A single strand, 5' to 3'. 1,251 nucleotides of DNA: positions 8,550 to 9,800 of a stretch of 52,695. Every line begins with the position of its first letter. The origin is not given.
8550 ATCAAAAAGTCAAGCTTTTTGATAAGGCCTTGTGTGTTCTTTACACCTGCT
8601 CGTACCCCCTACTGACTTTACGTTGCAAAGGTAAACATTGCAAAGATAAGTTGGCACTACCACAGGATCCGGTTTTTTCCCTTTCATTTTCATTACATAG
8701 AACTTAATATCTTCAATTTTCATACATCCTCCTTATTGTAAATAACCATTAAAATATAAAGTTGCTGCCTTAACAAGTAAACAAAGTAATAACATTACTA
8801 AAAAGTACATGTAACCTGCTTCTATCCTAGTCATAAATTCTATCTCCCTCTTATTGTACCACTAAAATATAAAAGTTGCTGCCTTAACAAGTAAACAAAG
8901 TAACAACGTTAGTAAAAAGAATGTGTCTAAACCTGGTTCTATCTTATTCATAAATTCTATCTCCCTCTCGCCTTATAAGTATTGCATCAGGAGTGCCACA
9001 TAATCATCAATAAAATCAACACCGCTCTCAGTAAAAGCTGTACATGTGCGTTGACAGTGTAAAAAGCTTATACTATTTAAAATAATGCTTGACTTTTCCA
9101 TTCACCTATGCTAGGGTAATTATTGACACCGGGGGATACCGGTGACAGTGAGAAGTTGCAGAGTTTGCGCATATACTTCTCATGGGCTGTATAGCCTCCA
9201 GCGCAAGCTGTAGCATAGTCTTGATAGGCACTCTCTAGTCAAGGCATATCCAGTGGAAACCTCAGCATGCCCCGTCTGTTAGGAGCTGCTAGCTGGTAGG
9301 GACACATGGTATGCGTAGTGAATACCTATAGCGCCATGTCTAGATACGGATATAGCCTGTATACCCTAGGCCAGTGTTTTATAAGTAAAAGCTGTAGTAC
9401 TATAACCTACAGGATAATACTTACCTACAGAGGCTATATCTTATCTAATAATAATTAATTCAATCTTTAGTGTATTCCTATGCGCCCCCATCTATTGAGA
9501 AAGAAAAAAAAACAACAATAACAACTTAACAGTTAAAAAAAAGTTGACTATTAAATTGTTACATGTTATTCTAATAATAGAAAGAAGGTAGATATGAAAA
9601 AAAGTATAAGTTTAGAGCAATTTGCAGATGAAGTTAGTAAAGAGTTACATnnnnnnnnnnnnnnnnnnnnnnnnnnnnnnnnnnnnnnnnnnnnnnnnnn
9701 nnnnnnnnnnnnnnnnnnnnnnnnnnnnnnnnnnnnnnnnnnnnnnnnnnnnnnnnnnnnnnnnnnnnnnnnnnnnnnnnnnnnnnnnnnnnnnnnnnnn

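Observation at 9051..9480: GC-elevated, ORF-free, hairpin-dense island downstream of two tandem promoters: candidate structured RNA or origin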

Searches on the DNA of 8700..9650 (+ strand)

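Call 7: search_dna_similar(query=window:8700-9600:+, collection=phages, mode=distant, max_rows=40)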
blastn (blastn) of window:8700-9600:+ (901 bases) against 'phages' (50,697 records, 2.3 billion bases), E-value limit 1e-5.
No match.

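Call 8: search_rna_families(source=window, start=8900, end=9650, threshold=evalue, max_evalue=10, show_alignments=3)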
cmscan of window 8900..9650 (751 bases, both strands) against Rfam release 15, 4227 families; matches with E-value up to 10: 6.
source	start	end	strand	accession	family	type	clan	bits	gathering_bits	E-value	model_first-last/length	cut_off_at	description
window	9519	9560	+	RF04340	Plastid-psbJ-4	Cis-reg;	CL00152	20.6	55.2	0.63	1-65/65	no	Plastid-psbJ-4 3UTR RNA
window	9398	9472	-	RF02408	snoR124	Gene; snRNA; snoRNA; CD-box;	-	17.9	70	8.6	1-77/77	no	Small nucleolar RNA snoR124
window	8952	9018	-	RF01192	SNORD11B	Gene; snRNA; snoRNA; CD-box;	CL00103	16.9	50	7.1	1-87/87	no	Small nucleolar RNA SNORD11B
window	8993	9129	-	RF00337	snoZ112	Gene; snRNA; snoRNA; CD-box;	CL00062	15.2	40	3.4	1-184/184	no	Small nucleolar RNA Z112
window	8987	9060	-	RF02308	TtnuCD34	Gene; snRNA; snoRNA; CD-box;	-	14.1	80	9.7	1-64/64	no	Tetrahymena snoRNA TtnuCD34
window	9267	9337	+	RF00284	SNORD74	Gene; snRNA; snoRNA; CD-box;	CL00069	13.7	41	6.6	1-80/80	no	Small nucleolar RNA SNORD74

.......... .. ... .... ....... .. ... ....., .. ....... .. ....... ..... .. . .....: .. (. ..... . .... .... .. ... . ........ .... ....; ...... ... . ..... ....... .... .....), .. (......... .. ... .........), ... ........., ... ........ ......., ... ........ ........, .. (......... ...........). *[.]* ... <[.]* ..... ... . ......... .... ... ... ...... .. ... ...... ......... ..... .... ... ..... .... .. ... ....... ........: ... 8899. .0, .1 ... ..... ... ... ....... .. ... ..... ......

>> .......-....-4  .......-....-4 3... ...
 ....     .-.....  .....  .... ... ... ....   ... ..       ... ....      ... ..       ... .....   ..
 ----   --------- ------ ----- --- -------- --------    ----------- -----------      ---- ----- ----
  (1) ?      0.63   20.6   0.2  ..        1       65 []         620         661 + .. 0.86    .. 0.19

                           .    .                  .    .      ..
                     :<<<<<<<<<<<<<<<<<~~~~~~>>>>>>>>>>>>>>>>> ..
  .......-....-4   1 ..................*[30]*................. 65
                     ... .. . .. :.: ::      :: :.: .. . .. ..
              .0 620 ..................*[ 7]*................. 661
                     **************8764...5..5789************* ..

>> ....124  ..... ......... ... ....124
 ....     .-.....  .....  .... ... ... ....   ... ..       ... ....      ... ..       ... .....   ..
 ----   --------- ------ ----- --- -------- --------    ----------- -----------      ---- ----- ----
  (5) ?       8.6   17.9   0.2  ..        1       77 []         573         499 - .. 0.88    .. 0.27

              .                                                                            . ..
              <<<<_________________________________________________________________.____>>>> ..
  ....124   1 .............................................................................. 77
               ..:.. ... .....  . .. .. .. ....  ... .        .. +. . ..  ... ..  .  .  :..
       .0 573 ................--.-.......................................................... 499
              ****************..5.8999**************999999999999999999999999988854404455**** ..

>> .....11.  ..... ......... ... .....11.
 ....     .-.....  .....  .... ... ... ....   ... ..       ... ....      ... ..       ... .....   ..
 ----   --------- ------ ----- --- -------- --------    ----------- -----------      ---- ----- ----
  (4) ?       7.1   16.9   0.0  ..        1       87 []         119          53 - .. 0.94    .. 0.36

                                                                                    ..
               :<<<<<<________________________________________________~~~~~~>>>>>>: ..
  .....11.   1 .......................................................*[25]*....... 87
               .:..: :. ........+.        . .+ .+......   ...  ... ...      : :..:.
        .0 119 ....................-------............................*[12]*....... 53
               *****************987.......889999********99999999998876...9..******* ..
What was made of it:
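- On Any Rfam 15 family (4227 models, including 6S, tmRNA, RNase P, group I/II introns, riboswitches, GOLLD, ROOL, HEARO, OLE, C4 and others): Over 8900-9650 at E <= 10 there are only snoRNA- or plastid-type chance hits of 14-21 bits (call 8).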

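Call 79: build_rna_model(alignment_id=A5, structure=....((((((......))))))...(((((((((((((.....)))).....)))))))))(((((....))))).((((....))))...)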
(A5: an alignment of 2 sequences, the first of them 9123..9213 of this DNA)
Model R1 built from alignment A5 (2 sequences, 91 columns); structure: as given.
model positions 91; base pairs 28; branch points 3; effective number of sequences 0.72; information 0.626 bits per position. Calibrated on 0.2 Mb of random sequence (short: E-values are rough).
structure used (alignment columns):
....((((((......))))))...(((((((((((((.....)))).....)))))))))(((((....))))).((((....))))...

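Call 80: search_with_rna_model(model_id=R1, sources=[window, L064, L068, L069, L070, L071, L073, L074, L075, L077, L078, L080, L081, L082, L083, L084, L085, L086, L087, L088, L089, L090, L092, L093, L094, L006, L008, L009, L010, L011, L012, L013, L014, L015, L017, L018, L019, L020, L021, L022, L023, L024, L025, L026, L065], max_evalue=10)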
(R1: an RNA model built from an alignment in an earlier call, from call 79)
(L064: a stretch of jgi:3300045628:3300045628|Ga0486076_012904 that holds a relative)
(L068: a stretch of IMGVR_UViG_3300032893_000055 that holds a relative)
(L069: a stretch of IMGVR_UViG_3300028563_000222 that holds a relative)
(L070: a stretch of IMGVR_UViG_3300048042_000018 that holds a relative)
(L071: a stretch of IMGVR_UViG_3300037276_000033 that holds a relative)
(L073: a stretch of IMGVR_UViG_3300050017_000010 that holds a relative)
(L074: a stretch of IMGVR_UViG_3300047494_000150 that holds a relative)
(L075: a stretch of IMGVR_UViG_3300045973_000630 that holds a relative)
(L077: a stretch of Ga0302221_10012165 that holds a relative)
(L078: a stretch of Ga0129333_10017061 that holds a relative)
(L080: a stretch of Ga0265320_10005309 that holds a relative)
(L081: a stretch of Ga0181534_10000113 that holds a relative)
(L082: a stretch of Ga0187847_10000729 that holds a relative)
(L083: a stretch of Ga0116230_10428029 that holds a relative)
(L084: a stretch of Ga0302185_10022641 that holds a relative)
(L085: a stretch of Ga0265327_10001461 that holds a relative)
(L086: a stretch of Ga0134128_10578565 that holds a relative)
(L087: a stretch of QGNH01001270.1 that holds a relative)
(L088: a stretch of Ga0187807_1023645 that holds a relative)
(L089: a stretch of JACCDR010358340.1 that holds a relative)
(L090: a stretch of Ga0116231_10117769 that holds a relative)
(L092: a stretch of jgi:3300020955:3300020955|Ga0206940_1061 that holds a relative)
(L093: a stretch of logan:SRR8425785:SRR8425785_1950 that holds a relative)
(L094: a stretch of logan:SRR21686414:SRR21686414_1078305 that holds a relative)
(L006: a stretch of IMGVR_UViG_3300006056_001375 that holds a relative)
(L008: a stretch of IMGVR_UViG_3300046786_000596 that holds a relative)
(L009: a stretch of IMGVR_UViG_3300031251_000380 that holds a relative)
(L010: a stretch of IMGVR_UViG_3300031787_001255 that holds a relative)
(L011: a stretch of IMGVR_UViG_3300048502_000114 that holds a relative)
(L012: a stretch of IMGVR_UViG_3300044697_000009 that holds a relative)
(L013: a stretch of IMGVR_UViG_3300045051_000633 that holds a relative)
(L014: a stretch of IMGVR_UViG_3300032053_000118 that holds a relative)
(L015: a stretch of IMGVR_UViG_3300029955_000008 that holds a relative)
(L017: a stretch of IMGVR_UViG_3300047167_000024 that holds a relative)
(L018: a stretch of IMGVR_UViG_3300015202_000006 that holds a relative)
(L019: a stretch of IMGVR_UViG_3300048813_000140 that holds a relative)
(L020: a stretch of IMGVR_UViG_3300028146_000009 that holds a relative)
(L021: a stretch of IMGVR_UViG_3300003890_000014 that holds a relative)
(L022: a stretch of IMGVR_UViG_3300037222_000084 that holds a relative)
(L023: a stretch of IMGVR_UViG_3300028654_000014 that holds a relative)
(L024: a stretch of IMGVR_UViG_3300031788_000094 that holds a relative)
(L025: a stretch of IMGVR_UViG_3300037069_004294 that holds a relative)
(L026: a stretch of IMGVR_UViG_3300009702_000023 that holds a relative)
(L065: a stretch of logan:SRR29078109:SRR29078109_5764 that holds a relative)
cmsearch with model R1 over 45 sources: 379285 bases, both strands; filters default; matches with E-value up to 10: 2.
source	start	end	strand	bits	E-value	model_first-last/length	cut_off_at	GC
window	9123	9213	+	120.3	1.1e-24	1-91/91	no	0.53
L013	489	565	-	27.8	0.00086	1-91/91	no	0.58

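Call 82: search_with_rna_model(model_id=R1, sources=[L013, L027, L028, L030, L031, L032, L033, L034, L035, L036, L037, L038, L039, L040, L041, L042, L043, L046, L047, L048, L049, L050, L051, L052, L053, L054, L055, L056, L057, L058, L059, L060, L061, L062, L063, L007, L016, L029, L044, L045, L066, L067, L095], max_evalue=10, show_alignments=3)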
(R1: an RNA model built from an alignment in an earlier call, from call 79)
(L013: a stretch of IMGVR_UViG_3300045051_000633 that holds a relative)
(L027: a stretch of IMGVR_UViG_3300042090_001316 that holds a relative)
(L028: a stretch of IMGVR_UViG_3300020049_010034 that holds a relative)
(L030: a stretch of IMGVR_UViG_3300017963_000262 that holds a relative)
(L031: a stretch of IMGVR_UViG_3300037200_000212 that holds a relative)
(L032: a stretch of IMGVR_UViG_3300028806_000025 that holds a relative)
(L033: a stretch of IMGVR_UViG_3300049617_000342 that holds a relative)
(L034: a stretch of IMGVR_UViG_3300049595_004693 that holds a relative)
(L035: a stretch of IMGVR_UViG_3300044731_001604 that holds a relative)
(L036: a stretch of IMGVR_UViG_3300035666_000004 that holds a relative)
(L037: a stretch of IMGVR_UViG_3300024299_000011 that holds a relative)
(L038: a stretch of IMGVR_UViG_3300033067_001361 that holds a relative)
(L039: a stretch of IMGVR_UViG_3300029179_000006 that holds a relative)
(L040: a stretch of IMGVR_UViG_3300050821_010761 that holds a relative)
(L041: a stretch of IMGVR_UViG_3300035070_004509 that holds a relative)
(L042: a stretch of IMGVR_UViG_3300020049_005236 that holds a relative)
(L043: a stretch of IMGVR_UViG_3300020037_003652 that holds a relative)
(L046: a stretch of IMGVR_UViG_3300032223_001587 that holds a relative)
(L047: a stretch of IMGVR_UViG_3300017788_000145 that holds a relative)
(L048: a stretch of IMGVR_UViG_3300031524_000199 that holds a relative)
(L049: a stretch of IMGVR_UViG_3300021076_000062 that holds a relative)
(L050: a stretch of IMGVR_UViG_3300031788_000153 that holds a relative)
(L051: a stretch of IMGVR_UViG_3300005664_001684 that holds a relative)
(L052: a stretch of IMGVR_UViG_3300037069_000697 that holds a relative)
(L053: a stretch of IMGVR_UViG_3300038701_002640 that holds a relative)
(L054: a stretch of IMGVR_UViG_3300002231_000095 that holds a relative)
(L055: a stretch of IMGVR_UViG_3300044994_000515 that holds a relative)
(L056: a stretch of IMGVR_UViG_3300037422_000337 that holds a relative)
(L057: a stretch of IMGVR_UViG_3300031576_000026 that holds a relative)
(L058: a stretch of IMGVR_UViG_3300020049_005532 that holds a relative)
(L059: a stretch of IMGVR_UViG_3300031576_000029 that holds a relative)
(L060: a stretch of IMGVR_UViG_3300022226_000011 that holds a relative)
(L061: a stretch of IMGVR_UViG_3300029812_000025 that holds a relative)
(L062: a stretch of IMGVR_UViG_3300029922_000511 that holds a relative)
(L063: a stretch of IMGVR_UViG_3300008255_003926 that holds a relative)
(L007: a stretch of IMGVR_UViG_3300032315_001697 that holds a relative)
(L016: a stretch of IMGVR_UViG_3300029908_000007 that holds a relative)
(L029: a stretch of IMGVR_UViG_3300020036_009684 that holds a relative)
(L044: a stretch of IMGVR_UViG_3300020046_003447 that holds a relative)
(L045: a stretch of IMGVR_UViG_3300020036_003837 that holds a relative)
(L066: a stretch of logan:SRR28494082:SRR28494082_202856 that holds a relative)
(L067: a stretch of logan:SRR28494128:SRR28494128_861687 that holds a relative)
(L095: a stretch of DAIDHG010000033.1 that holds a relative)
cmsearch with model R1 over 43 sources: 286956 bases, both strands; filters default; matches with E-value up to 10: 3.
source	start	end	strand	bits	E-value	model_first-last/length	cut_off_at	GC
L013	489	565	-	27.8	0.00065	1-91/91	no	0.58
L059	5230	5314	+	14.4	0.69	1-91/91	no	0.4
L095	7366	7447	+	9.3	9.4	1-91/91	no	0.45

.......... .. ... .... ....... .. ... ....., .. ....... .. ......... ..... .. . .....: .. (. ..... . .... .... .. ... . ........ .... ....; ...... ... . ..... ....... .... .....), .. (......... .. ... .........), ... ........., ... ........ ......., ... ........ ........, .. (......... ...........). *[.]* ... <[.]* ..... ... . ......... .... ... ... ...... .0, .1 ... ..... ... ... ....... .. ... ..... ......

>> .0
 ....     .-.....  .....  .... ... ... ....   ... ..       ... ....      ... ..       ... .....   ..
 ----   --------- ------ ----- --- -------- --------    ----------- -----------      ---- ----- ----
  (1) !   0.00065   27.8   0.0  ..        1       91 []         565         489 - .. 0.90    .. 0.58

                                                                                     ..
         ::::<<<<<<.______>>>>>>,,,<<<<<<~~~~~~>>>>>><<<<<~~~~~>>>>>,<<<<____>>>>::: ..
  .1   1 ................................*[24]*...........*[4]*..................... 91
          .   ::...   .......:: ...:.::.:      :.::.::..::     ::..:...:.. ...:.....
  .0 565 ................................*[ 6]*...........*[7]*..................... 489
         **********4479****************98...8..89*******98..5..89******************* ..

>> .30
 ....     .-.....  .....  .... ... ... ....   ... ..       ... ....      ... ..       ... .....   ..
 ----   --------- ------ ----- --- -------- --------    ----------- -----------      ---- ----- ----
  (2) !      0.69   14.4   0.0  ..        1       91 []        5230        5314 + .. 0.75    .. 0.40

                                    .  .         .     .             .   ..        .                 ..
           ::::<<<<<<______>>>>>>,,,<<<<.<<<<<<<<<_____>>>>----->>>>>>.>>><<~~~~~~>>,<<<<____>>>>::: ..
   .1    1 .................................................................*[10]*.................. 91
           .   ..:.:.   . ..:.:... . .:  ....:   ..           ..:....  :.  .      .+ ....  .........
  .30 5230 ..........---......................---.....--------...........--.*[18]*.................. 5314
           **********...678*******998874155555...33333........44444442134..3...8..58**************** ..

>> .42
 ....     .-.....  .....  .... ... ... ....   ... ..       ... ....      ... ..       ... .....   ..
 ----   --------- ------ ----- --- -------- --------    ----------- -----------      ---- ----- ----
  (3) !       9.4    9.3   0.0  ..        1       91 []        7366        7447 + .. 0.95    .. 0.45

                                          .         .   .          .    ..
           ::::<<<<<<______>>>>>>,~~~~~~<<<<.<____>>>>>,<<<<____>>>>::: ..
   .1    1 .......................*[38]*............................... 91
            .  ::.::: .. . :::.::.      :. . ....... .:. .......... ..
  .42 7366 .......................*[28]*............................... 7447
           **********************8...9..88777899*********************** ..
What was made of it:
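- A single-sequence covariance model of 9123-9213 hit L013/L096 at 27.8 bits, E about 7e-4 (calls 80, 82).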

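Call 87: search_with_rna_model(model_id=R1, sources=[L096, L097, L098, L099, L100, L101, L102], max_evalue=10, show_alignments=7)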
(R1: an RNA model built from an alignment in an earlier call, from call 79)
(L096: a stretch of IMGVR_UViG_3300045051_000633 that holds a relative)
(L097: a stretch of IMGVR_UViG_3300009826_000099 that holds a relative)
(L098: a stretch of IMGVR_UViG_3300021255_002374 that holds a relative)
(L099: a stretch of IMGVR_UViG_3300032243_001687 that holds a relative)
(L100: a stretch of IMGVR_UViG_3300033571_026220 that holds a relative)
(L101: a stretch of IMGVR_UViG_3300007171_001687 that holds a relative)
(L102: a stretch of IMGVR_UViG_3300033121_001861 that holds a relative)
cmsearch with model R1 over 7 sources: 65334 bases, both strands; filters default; matches with E-value up to 10: 3.
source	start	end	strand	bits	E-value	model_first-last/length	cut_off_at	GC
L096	12580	12656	+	27.8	0.00015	1-91/91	no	0.58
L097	522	543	+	8.9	2.7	33-54/91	no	0.59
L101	504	534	-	7.8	4.8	25-61/91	no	0.39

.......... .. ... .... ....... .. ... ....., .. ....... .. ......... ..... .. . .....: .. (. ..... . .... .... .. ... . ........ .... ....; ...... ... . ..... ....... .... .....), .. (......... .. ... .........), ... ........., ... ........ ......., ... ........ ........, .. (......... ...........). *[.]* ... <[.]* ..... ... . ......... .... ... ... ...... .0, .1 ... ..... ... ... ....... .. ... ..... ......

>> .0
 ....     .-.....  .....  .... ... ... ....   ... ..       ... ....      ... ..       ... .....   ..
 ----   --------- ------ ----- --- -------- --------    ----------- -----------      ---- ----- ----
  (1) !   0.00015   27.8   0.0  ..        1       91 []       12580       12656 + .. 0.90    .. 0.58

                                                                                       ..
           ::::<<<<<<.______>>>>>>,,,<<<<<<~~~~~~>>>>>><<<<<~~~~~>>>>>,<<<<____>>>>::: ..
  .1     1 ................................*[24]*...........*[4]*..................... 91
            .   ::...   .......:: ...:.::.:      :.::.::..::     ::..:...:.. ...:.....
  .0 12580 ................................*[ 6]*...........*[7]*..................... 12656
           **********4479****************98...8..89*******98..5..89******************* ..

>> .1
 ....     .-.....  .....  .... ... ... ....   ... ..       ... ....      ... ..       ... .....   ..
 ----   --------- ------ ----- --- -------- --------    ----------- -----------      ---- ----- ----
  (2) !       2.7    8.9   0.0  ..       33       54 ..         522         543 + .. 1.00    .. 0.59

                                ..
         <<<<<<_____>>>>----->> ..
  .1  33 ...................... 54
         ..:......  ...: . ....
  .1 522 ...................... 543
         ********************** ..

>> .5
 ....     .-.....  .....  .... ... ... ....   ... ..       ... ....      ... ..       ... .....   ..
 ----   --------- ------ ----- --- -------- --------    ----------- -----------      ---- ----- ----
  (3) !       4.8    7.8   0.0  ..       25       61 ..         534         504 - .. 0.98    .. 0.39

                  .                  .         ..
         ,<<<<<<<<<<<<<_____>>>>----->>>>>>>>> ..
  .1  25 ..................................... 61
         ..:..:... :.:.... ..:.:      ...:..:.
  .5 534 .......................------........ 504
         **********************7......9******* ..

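Call 95: search_with_rna_model(model_id=R1, sources=[window, L096], max_evalue=0.01, make_alignment=true)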
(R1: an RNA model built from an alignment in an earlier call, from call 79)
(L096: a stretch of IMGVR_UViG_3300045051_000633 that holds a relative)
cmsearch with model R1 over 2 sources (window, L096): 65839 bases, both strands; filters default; matches with E-value up to 0.01: 2.
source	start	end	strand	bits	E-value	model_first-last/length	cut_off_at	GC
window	9123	9213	+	120.3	1.9e-25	1-91/91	no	0.53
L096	12580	12656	+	27.8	0.00015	1-91/91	no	0.58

Alignment A9: 2 matches aligned to the model, 105 columns, each read 5' to 3' on its own strand. Consensus structure (alignment columns), stored with it:
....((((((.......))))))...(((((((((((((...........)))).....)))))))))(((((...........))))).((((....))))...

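Call 97: build_rna_model(alignment_id=A9)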
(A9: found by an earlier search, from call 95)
Model R2 built from alignment A9 (2 sequences, 105 columns); structure: stored with the alignment.
model positions 105; base pairs 28; branch points 3; effective number of sequences 1.14; information 0.59 bits per position. Calibrated on 0.2 Mb of random sequence (short: E-values are rough).
structure used (alignment columns):
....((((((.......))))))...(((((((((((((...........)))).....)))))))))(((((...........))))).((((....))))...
